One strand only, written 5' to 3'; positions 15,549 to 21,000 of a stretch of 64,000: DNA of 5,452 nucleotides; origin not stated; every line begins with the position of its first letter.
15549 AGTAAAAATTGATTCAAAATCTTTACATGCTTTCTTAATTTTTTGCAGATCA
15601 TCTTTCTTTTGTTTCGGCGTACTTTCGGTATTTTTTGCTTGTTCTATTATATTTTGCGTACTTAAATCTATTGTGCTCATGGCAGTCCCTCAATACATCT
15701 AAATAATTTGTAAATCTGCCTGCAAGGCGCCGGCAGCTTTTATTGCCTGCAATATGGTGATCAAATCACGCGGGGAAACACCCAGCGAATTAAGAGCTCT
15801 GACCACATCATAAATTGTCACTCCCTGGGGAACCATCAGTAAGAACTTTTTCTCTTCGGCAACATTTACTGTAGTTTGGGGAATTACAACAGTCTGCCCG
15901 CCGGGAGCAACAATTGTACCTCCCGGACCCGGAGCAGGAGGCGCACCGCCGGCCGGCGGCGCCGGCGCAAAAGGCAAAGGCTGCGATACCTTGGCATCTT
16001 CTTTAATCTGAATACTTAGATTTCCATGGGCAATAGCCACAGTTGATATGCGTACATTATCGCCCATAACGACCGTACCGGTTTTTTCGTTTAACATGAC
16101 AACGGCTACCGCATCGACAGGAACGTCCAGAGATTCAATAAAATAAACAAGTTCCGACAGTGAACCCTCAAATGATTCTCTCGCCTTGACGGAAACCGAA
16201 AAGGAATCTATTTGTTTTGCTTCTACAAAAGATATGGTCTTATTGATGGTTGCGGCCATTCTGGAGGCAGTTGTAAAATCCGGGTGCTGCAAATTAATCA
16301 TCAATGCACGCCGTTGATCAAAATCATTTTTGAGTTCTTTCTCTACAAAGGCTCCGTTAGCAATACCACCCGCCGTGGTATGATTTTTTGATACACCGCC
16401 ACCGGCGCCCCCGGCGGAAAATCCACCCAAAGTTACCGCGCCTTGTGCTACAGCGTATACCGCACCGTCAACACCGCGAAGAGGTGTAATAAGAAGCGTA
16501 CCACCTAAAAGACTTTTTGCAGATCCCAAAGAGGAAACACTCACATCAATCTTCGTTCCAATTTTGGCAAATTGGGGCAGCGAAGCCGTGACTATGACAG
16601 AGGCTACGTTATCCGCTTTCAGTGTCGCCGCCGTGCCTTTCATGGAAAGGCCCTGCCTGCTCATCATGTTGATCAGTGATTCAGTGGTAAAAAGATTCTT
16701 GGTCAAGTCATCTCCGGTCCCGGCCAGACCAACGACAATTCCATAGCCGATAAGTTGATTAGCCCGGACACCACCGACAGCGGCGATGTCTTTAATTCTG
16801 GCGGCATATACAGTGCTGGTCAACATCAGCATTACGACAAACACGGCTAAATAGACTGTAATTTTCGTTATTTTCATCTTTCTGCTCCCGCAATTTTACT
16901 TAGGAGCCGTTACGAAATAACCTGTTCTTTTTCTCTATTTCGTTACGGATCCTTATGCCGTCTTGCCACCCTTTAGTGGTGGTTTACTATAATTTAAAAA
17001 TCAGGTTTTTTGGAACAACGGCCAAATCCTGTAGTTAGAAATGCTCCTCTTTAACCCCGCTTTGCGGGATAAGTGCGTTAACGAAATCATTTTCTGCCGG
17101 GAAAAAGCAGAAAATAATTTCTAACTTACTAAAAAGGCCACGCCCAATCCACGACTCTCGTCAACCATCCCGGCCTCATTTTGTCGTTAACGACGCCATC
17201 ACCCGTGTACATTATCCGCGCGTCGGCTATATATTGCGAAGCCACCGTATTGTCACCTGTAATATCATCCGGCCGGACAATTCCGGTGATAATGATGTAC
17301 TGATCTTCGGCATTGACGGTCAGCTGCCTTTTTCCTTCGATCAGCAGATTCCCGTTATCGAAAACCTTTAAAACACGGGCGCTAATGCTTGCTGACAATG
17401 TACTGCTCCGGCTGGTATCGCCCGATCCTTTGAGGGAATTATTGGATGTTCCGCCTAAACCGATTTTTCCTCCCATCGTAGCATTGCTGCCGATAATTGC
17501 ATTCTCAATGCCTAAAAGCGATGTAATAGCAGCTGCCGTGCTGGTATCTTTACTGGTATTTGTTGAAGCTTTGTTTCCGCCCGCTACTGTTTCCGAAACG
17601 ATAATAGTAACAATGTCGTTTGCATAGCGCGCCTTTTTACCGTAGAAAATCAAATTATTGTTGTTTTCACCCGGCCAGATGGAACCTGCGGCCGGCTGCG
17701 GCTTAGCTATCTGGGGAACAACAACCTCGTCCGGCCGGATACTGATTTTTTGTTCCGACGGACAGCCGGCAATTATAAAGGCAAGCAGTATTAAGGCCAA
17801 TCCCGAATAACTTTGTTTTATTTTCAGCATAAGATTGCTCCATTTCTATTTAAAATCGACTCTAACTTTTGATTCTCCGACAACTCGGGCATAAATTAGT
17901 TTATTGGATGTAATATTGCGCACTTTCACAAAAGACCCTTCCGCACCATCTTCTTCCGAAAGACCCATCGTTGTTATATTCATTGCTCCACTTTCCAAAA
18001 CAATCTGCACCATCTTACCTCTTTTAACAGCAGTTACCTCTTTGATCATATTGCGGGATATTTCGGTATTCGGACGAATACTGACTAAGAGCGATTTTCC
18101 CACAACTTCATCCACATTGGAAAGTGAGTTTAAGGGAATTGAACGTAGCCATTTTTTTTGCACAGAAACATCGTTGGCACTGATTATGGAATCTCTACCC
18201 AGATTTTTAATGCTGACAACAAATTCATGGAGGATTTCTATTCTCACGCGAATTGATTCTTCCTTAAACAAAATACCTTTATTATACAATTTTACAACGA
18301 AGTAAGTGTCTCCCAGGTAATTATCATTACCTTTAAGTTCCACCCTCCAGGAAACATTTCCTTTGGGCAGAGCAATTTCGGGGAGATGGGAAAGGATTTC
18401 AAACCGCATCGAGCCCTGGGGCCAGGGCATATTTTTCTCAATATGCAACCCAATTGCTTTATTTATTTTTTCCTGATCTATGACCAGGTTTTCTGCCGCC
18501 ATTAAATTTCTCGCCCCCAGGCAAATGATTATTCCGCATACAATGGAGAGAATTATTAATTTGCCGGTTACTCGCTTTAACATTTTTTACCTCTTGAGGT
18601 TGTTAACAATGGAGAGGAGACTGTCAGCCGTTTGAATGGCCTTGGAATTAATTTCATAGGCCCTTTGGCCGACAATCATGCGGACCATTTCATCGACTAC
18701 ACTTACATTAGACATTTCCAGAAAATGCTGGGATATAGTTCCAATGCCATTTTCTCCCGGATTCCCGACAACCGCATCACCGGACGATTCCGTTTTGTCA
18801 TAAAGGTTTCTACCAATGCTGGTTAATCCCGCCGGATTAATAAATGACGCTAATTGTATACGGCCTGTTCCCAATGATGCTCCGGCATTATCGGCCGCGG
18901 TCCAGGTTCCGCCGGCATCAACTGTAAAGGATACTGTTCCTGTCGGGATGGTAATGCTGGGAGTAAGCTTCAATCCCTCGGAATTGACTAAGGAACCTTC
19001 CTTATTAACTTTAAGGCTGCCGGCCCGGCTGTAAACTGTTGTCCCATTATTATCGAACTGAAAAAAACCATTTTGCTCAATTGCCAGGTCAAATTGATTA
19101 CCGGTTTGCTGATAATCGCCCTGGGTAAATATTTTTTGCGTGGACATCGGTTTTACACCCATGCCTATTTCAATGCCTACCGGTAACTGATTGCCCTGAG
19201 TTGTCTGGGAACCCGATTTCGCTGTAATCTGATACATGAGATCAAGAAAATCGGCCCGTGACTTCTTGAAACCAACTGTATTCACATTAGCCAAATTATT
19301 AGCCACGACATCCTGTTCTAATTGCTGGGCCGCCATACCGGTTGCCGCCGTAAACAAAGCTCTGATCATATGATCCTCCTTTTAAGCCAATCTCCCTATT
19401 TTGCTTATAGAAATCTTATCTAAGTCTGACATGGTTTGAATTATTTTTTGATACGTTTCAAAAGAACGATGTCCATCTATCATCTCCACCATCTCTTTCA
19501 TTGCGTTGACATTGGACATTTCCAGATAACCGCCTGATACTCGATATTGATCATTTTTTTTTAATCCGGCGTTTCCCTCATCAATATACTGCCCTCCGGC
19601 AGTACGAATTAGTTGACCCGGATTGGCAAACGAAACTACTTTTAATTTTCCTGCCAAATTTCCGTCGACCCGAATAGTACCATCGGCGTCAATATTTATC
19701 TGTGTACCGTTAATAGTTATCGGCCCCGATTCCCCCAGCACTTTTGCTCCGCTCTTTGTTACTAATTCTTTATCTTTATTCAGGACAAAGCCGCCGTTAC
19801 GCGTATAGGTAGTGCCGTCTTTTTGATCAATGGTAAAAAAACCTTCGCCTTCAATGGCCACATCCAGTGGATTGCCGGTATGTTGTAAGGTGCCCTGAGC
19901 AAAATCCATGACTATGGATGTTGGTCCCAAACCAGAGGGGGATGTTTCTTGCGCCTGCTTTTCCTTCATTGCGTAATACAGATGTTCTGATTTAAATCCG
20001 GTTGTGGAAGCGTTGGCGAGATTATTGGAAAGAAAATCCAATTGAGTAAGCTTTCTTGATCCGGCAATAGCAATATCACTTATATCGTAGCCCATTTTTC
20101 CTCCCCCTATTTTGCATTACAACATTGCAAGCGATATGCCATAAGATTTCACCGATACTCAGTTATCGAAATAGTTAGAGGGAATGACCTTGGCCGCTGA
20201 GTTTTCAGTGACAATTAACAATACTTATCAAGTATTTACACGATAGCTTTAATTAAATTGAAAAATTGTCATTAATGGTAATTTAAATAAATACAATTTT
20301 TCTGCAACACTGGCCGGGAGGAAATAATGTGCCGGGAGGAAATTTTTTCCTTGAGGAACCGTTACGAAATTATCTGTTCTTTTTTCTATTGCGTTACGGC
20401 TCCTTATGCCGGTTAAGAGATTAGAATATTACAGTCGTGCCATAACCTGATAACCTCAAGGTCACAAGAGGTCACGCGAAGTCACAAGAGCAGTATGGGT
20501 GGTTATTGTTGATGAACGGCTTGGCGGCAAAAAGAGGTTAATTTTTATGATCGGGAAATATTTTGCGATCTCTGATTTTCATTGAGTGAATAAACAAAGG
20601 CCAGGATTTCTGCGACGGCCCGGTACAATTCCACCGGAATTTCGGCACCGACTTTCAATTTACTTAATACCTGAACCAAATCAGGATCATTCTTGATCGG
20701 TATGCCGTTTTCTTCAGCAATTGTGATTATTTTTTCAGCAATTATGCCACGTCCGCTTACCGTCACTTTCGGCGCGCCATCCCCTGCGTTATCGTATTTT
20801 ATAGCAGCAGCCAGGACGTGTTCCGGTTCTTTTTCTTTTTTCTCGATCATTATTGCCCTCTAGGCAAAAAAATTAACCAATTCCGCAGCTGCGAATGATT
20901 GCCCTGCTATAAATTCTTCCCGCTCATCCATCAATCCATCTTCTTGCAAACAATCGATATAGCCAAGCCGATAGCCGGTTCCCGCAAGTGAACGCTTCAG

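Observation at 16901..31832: Conserved ~60-nt hairpin element inserted between ORFs inside flagellar operons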

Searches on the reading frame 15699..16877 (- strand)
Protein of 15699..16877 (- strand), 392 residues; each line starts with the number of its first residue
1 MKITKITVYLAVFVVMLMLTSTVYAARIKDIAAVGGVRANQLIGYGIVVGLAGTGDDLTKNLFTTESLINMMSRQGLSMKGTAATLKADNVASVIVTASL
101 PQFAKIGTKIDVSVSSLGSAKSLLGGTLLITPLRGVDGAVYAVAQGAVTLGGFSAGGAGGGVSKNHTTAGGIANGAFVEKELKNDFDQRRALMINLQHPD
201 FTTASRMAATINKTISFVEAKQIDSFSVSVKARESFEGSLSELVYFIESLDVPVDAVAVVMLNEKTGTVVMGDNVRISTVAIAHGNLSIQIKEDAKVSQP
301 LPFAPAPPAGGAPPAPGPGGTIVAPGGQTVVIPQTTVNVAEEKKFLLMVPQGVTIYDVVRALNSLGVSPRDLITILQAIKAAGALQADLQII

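Call 11: search_protein_families(library=pfam, proteins=[window:15699-16877:-])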
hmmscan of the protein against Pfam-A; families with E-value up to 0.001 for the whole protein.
window:15699-16877:- (392 aa): 1 family
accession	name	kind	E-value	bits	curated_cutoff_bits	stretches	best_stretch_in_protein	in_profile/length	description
PF02119.21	FlgI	-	9.7e-125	416.4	25.3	1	27-391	1-343/343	Flagellar P-ring protein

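Call 57: find_encoding_contigs(protein=window:15699-16877:-, flank=2000, max_places=4)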
Protein window:15699-16877:- (392 aa): 3 contigs read that carry it; 2 places shown.
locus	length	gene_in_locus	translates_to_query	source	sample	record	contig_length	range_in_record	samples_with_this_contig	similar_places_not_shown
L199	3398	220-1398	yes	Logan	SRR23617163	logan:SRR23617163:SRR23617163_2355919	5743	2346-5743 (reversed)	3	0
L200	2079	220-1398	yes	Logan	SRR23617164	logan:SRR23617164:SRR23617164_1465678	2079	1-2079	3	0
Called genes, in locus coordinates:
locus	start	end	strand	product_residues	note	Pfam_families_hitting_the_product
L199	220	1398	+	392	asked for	PF02119:FlgI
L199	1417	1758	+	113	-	PF10135:Rod-binding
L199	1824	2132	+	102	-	PF04316:FlgM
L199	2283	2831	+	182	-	PF05130:FlgN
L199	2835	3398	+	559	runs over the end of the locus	PF00460:Flg_bb_rod (weak), PF22638:FlgK_D1, PF06429:Flg_bbr_C (weak)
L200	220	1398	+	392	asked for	PF02119:FlgI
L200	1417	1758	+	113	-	PF10135:Rod-binding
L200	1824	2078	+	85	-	?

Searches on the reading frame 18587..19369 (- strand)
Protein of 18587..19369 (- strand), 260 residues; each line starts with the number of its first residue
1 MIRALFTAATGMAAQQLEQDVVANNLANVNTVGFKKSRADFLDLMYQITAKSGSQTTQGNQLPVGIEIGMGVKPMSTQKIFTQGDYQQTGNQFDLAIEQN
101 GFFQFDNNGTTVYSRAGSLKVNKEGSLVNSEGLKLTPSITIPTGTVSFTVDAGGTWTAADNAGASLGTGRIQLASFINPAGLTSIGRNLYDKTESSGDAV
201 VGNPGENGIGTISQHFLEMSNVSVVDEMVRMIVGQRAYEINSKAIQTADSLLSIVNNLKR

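Call 11: search_protein_families(library=pfam, proteins=[window:18587-19369:-])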
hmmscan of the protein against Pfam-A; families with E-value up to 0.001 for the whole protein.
window:18587-19369:- (260 aa): 3 families
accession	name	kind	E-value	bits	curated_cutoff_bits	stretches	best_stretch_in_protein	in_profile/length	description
PF06429.18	Flg_bbr_C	-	7.1e-20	70.7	23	1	214-258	2-46/46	Flagellar basal body rod FlgEFG protein C-terminal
PF22692.1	LlgE_F_G_D1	-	3e-17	63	27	1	96-155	1-61/64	Flagellar hook protein FlgE/F/G D1 domain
PF00460.25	Flg_bb_rod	-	3.8e-12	46.3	20.7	1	7-35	3-31/31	Flagella basal body rod protein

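Call 46: find_related_loci(query=window:18587-19369:-, collection=metagenome_contigs, flank=10000)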
Query window:18587-19369:- (260 aa) in metagenome_contigs; peptide patterns used: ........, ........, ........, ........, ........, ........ (x = any residue, [..] = any of these).
275 stretches matched a pattern; 102 encode a relative of the query (tblastn E <= 1e-3); the best 80 are kept; 80 distinct loci.
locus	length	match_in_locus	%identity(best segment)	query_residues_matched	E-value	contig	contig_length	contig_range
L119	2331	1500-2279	89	1-260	4e-169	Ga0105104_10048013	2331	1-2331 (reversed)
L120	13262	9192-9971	86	1-260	1e-154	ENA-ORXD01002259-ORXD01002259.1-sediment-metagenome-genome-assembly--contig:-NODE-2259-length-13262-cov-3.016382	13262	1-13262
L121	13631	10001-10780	86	1-260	6e-153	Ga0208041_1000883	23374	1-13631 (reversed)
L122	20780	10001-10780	85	1-260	1e-152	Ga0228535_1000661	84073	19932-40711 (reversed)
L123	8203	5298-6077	86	1-260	8e-153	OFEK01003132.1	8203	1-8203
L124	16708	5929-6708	86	1-260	8e-153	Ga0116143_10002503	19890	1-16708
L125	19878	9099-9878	86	1-260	8e-153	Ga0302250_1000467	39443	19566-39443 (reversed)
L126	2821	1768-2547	85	1-260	3e-160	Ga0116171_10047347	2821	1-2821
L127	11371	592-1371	85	1-260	5e-152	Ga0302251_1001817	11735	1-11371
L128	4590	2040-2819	79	1-260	7e-145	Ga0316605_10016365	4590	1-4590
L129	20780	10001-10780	78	1-260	9e-142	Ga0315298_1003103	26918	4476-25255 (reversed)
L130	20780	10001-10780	75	1-260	2e-139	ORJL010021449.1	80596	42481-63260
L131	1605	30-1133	77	1-260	7e-151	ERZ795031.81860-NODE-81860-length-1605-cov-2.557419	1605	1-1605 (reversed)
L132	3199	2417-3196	77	1-260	4e-144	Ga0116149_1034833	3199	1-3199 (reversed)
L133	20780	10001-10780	75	1-260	1e-138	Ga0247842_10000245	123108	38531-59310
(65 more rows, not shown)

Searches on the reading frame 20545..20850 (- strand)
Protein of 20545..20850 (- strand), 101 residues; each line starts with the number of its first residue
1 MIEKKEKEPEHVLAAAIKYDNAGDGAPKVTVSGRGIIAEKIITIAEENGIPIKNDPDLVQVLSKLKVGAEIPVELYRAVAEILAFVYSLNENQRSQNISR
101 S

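Call 11: search_protein_families(library=pfam, proteins=[window:20545-20850:-])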
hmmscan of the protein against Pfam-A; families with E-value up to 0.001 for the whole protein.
window:20545-20850:- (101 aa): 1 family
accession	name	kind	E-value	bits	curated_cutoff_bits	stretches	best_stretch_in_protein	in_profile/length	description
PF01312.24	Bac_export_2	-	1.1e-19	71.2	24.4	1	9-86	258-335/335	FlhB HrpN YscU SpaS Family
